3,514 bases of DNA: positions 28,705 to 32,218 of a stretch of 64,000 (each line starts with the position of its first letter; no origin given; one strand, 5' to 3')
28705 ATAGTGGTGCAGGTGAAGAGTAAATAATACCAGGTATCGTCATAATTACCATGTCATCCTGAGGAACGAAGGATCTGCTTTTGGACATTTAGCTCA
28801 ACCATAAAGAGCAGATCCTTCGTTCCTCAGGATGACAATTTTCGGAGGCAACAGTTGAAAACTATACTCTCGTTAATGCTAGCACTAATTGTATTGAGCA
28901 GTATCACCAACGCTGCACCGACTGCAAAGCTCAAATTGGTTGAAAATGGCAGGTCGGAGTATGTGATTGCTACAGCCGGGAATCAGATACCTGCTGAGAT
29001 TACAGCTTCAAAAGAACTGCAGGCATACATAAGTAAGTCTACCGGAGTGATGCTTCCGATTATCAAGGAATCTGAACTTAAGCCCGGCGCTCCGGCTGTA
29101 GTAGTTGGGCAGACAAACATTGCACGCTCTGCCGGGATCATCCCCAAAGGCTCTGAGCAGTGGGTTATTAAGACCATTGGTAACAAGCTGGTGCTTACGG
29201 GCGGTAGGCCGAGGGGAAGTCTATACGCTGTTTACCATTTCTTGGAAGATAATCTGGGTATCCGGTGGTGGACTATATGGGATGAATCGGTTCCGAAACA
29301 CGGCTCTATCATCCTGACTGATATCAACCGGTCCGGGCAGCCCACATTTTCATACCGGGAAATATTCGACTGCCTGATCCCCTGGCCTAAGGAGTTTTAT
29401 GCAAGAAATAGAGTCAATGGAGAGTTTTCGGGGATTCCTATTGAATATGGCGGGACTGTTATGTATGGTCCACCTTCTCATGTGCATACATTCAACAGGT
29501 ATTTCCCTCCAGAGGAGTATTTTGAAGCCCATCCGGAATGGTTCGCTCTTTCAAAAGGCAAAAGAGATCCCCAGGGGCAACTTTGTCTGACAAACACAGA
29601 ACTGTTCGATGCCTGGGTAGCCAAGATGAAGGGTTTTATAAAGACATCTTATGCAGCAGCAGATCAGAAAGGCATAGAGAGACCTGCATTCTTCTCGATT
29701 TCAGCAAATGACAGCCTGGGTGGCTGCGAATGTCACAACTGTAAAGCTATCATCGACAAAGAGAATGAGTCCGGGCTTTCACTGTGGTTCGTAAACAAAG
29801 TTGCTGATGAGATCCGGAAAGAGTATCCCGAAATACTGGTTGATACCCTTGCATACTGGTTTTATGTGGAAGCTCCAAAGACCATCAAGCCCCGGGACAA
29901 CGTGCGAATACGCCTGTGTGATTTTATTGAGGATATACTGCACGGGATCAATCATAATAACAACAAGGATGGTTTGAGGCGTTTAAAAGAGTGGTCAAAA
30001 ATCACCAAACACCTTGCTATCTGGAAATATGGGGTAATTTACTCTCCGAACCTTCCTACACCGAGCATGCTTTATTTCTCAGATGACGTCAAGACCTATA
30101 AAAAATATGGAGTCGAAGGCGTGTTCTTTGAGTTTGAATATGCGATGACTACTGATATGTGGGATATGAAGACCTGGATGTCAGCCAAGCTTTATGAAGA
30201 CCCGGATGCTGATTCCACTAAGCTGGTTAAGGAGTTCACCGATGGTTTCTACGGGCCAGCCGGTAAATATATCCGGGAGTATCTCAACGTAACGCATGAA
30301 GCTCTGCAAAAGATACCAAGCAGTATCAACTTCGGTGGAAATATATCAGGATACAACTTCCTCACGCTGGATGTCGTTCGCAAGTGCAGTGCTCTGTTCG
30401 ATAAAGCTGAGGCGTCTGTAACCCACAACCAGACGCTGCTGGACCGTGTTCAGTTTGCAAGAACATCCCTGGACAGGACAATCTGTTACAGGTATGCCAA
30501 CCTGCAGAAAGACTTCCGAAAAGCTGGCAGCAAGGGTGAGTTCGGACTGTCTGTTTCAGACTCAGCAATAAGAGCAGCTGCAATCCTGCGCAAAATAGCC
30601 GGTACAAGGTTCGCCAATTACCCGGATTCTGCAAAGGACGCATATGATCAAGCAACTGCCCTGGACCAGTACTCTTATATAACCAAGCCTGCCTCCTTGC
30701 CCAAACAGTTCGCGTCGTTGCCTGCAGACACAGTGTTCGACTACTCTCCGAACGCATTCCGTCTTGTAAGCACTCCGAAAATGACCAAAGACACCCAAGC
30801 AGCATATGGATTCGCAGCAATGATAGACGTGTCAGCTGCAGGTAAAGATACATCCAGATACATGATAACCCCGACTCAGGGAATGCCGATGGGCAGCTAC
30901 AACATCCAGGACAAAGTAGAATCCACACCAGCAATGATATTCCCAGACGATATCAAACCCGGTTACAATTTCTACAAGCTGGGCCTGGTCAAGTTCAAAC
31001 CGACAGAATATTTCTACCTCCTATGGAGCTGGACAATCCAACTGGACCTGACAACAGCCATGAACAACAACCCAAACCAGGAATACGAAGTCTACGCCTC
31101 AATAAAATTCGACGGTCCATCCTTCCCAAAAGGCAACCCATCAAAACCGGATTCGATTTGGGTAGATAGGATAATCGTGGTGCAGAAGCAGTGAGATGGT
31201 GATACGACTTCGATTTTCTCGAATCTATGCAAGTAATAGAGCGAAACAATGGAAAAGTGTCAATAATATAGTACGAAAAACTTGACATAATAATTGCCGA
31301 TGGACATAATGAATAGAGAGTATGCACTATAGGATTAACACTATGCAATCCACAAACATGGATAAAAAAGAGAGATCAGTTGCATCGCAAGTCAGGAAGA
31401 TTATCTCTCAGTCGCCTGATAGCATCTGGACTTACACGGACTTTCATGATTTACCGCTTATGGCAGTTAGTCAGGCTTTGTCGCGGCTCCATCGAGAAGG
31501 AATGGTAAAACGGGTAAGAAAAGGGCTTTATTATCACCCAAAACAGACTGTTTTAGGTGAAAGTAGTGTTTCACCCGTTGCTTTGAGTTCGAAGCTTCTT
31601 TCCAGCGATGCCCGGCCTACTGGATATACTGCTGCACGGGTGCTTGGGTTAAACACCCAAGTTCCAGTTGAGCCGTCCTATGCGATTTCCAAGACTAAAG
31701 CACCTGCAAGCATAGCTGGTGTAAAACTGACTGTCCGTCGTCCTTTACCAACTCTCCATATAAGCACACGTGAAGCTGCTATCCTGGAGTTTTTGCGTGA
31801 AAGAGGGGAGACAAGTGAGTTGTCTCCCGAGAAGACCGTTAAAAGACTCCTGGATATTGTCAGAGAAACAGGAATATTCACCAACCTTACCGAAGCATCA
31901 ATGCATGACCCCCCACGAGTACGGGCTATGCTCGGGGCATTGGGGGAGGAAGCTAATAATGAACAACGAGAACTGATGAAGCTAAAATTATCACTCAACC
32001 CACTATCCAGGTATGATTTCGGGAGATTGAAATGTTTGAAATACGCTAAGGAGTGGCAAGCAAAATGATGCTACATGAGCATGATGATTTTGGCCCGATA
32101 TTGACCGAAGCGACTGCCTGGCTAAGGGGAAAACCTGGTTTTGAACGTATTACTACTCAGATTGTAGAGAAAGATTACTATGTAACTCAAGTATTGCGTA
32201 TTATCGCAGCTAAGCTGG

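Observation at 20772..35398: Tandem array of five diverged DUF4838/GH20b-like secreted paralogs, each duplicated with its 5' UTR.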

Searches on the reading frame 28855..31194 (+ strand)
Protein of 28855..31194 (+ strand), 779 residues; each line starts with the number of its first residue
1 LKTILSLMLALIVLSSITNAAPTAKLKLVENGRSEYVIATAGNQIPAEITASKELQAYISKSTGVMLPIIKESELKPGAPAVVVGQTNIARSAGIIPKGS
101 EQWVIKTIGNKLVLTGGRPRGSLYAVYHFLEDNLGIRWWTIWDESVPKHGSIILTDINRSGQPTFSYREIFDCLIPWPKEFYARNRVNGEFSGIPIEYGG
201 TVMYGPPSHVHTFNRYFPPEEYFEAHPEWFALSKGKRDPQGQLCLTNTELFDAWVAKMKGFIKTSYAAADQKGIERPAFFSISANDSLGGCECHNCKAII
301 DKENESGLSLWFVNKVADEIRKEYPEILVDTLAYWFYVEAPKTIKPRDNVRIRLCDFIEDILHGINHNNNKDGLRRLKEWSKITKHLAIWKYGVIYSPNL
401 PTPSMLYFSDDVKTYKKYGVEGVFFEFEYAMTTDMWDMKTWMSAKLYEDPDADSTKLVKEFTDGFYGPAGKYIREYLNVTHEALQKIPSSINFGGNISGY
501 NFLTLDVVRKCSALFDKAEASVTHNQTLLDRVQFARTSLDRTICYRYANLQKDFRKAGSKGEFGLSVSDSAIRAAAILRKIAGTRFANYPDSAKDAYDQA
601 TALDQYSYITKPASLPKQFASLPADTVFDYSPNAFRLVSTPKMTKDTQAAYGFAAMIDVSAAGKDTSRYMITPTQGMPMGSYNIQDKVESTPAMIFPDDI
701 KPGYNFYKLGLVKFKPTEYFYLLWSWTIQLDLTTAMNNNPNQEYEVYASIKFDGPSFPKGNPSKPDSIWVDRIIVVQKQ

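Call 4: search_protein_families(library=pfam, proteins=[window:28855-31194:+], max_evalue=0.01)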
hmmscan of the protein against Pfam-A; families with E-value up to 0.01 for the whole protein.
window:28855-31194:+ (779 aa): 2 families
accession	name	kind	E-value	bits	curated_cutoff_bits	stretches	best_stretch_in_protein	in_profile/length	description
PF16126.11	DUF4838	-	1.4e-79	268.1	26.6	1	138-478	1-325/325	Domain of unknown function (DUF4838)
PF03648.19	Glyco_hydro_67N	-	0.0036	18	24.3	1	39-129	25-120/120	Glycosyl hydrolase family 67 N-terminus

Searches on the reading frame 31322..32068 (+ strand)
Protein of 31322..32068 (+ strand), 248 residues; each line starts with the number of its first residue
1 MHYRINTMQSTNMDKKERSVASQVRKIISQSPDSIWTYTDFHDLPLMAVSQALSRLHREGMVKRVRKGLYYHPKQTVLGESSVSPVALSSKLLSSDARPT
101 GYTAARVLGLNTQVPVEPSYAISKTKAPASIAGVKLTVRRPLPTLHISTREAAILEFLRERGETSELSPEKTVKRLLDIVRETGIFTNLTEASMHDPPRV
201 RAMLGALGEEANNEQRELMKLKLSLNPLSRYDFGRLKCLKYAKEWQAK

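Call 4: search_protein_families(library=pfam, proteins=[window:31322-32068:+], max_evalue=0.01)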
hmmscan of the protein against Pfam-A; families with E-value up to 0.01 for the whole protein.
window:31322-32068:+ (248 aa): 2 families
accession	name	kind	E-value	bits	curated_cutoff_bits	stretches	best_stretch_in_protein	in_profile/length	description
PF19570.5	DUF6088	-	1.3e-06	28.7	25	1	33-120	12-104/172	Family of unknown function (DUF6088)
PF22798.2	DUF5817_CT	-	0.0047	17.2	29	0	33-65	16-48/54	DUF5817, C-terminal domain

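Call 47: search_protein_families(library=padloc, proteins=[window:31322-32068:+], max_evalue=0.01)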
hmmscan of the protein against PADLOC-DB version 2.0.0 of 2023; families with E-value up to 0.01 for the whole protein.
window:31322-32068:+ (248 aa): 19 families
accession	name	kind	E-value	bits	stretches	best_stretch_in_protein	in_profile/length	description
PDLC02226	AbiEi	-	1.7e-31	107.6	1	19-213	2-199/202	AbiEi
PDLC02246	AbiEi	-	2.6e-28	97.1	1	14-213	4-206/230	AbiEi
PDLC02250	AbiEi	-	3.2e-24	83.8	1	46-194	28-176/197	AbiEi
PDLC02233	AbiEi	-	3.5e-14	50.9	1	21-177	5-173/214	AbiEi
PDLC02264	AbiEi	-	5.1e-13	47.5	1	47-139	34-130/205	AbiEi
PDLC02236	AbiEi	-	4.4e-12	44.1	1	47-188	29-180/207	AbiEi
PDLC02247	AbiEi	-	1.5e-09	36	1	48-142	45-140/215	AbiEi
PDLC02251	AbiEi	-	2.2e-07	28.6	1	39-115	28-105/230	AbiEi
PDLC02265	AbiEi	-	4e-07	28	1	50-139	29-114/198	AbiEi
PDLC02234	AbiEi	-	1.4e-06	26.2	1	47-95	27-75/191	AbiEi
PDLC02229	AbiEi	-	6e-06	24.9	1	20-126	3-115/131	AbiEi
PDLC02225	AbiEi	-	3.5e-05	21.6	1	23-131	9-104/198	AbiEi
PDLC02267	AbiEi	-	0.0001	19.8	1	47-136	35-116/252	AbiEi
PDLC02283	AbiEi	-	0.00017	19.4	1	50-140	32-118/201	AbiEi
PDLC02227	AbiEi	-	0.00089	16.9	1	50-168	32-149/233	AbiEi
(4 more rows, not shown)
